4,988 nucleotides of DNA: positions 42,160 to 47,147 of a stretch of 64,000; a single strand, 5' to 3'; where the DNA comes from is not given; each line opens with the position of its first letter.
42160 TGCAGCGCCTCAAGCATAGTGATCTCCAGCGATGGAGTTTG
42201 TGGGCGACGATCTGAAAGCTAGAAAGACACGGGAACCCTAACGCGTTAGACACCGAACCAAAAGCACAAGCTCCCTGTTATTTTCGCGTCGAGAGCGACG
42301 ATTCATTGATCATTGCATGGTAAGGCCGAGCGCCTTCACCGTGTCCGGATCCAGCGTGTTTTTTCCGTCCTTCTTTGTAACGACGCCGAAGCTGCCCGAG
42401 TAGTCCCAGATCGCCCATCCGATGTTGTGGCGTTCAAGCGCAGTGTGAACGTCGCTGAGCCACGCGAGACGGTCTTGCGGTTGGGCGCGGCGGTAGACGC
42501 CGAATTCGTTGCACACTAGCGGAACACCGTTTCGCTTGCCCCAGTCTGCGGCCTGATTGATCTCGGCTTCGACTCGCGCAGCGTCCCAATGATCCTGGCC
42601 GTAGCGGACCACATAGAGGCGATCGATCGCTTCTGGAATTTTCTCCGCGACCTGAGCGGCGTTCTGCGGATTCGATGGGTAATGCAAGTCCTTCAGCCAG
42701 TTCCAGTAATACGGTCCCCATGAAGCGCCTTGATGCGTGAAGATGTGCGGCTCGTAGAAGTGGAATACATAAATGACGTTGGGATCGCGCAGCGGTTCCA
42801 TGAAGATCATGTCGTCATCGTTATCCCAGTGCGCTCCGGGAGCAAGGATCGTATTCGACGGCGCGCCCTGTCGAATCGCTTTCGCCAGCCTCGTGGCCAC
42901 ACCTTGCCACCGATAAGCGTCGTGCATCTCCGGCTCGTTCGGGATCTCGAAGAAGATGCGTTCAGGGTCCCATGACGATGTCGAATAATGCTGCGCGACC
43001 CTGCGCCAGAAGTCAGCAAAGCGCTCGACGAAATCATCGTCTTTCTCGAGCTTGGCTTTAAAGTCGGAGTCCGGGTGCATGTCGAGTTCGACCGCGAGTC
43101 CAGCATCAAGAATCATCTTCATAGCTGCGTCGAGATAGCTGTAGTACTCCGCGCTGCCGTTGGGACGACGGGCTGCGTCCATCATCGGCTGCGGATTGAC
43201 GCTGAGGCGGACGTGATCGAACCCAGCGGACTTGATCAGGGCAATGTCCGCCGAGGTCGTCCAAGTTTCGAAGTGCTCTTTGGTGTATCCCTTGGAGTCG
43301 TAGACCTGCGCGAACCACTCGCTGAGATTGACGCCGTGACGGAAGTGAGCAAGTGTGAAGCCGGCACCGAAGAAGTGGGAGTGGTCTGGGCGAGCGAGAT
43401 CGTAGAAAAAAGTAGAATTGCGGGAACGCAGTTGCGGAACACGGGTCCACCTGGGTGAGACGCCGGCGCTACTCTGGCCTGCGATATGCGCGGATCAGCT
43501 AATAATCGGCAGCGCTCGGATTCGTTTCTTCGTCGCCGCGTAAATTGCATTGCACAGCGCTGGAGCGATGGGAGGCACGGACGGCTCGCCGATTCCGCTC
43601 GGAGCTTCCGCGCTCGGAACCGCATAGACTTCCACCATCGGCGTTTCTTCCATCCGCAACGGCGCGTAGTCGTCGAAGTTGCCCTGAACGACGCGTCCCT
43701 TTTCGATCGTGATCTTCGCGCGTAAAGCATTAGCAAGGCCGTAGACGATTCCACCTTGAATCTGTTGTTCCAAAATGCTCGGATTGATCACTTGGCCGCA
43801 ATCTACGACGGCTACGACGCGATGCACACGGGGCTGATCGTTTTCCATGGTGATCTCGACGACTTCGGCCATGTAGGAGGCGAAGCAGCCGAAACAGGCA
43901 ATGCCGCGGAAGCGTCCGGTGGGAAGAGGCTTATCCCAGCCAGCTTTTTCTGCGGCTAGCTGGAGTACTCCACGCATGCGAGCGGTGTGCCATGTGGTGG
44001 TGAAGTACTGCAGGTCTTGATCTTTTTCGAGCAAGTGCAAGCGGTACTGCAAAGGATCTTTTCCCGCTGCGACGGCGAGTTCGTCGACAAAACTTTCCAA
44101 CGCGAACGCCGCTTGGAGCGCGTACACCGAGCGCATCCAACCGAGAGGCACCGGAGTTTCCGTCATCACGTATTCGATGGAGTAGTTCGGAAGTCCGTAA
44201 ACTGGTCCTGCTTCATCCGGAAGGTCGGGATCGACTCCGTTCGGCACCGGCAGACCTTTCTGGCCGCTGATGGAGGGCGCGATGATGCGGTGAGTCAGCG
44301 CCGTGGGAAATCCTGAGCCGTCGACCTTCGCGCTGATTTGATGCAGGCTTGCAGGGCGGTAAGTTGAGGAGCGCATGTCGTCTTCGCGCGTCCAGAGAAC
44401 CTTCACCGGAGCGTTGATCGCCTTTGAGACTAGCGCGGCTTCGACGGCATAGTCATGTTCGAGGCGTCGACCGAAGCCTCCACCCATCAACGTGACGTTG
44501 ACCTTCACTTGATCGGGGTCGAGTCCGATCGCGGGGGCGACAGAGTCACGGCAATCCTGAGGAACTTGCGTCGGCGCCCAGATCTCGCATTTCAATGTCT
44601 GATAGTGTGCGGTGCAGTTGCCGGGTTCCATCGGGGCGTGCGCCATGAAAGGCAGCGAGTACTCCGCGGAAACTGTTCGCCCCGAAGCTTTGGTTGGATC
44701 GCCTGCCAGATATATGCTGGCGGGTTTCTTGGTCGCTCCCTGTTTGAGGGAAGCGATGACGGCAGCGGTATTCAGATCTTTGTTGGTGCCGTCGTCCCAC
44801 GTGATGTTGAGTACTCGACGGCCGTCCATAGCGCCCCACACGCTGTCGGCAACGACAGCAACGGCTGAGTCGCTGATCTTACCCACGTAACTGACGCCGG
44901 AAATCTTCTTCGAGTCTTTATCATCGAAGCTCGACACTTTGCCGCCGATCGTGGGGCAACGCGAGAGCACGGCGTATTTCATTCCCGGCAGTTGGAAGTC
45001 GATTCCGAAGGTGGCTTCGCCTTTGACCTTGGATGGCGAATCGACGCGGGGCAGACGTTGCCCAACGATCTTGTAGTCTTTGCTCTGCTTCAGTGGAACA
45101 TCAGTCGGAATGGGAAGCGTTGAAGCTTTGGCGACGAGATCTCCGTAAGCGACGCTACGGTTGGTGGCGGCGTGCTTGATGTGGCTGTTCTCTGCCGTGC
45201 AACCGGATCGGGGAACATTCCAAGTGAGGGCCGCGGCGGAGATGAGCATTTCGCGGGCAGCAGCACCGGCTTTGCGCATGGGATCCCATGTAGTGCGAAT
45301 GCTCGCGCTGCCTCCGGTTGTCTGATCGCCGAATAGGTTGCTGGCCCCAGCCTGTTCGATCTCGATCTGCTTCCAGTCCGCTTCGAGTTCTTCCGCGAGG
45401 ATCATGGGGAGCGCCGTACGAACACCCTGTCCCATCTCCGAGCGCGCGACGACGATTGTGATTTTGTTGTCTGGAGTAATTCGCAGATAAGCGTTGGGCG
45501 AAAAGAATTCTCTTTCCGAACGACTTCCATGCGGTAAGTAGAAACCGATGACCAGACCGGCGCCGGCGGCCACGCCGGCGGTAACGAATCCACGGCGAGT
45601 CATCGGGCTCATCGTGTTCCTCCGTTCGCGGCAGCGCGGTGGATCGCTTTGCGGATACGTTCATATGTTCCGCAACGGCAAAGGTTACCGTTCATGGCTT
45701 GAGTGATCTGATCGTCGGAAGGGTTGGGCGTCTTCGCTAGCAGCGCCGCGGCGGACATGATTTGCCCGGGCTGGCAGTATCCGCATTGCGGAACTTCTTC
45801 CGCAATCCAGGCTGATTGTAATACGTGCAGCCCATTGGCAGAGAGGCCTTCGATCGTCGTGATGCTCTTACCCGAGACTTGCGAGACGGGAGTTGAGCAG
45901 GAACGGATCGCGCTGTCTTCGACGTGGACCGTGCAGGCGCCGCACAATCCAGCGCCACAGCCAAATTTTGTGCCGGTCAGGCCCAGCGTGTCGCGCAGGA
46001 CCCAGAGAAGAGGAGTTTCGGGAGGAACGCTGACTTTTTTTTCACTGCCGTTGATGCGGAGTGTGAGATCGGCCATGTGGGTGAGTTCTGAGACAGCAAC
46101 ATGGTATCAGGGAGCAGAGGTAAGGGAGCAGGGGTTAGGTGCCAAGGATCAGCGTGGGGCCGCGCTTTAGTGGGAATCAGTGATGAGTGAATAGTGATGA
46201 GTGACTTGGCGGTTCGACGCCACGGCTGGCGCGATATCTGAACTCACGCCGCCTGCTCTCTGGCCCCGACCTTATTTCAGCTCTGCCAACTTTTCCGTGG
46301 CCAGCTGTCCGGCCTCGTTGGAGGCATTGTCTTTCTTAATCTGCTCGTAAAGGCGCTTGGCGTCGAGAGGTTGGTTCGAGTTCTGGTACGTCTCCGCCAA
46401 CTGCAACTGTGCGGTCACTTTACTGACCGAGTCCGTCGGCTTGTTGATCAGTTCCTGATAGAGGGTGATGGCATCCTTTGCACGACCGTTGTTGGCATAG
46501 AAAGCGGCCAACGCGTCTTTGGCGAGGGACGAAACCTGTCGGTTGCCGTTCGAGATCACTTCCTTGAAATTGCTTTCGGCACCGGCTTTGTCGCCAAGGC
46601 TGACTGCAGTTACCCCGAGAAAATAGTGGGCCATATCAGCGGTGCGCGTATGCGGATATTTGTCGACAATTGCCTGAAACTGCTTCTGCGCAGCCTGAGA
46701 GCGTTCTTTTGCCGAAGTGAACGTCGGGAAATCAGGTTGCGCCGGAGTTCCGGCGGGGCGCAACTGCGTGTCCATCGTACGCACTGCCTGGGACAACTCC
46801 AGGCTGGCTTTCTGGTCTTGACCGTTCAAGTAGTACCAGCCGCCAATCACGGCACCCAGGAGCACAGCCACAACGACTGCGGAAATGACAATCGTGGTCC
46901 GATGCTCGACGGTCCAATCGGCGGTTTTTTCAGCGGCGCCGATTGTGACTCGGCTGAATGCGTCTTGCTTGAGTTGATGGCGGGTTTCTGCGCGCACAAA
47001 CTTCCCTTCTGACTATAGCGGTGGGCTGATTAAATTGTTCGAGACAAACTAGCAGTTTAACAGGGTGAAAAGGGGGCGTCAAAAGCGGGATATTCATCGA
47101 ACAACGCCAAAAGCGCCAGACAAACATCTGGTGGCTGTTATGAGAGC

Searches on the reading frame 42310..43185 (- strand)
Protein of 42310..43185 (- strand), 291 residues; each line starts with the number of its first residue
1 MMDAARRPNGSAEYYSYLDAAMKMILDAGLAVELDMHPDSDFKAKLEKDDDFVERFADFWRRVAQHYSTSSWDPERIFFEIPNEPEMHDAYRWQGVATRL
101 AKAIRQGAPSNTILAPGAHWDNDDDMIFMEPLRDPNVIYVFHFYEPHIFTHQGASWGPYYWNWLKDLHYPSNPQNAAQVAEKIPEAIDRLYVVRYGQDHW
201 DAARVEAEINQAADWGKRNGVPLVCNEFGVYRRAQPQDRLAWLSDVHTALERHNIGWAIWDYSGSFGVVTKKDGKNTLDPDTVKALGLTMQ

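Call 19: search_protein_families(library=pfam, proteins=[window:42310-43185:-], max_evalue=0.00001)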
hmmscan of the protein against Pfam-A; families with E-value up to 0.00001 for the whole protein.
window:42310-43185:- (291 aa): 1 family
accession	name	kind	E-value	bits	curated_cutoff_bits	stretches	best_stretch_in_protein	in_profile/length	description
PF00150.24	Cellulase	-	1.5e-30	107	23.5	1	11-263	57-269/272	Cellulase (glycosyl hydrolase family 5)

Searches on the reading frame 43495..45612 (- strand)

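Call 19: search_protein_families(library=pfam, proteins=[window:43495-45612:-], max_evalue=0.00001)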
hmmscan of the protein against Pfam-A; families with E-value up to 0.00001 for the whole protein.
window:43495-45612:- (705 aa): 2 families
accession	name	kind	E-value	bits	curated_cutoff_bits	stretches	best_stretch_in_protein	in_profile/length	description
PF20256.3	MoCoBD_2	-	3.9e-37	128.7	27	2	559-658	187-283/283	Molybdopterin cofactor-binding domain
PF02738.23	MoCoBD_1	-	4.2e-35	121.4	27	1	308-525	23-241/244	Molybdopterin cofactor-binding domain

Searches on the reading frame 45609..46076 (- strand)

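Call 20: search_protein_families(library=pfam, proteins=[window:45609-46076:-], max_evalue=0.00001)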
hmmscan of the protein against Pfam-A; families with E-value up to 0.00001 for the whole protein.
window:45609-46076:- (155 aa): 2 families
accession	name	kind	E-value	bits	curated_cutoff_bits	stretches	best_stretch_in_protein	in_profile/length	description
PF01799.25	Fer2_2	-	3.4e-31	107.6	30.3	1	74-146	1-75/75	[2Fe-2S] binding domain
PF00111.32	Fer2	-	8e-11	42.2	21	1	7-61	2-56/77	2Fe-2S iron-sulfur cluster binding domain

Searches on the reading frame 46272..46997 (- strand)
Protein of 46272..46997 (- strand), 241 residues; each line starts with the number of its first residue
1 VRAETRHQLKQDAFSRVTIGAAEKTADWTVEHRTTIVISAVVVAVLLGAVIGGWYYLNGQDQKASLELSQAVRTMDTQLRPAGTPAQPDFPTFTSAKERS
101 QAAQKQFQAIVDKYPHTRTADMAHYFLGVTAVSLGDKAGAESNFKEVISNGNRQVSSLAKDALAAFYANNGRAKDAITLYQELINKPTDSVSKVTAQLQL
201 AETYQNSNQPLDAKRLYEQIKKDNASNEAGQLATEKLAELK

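Call 20: search_protein_families(library=pfam, proteins=[window:46272-46997:-], max_evalue=0.00001)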
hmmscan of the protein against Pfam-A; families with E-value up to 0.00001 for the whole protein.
window:46272-46997:- (241 aa): 5 families
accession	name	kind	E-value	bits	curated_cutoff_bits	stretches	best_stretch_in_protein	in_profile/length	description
PF09976.15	TPR_21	-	2.2e-12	47.6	25.5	1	34-179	9-135/193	Tetratricopeptide repeat-like domain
PF13174.12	TPR_6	-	4.7e-08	33.6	26.3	0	196-223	2-29/33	Tetratricopeptide repeat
PF13428.12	TPR_14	-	5.2e-08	33.3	23.5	0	160-185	4-29/44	Tetratricopeptide repeat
PF07719.23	TPR_2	-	5.1e-07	29.8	27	0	161-184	5-28/34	Tetratricopeptide repeat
PF13432.12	TPR_16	-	5.9e-06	27.1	32.7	0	98-147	11-57/65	Tetratricopeptide repeat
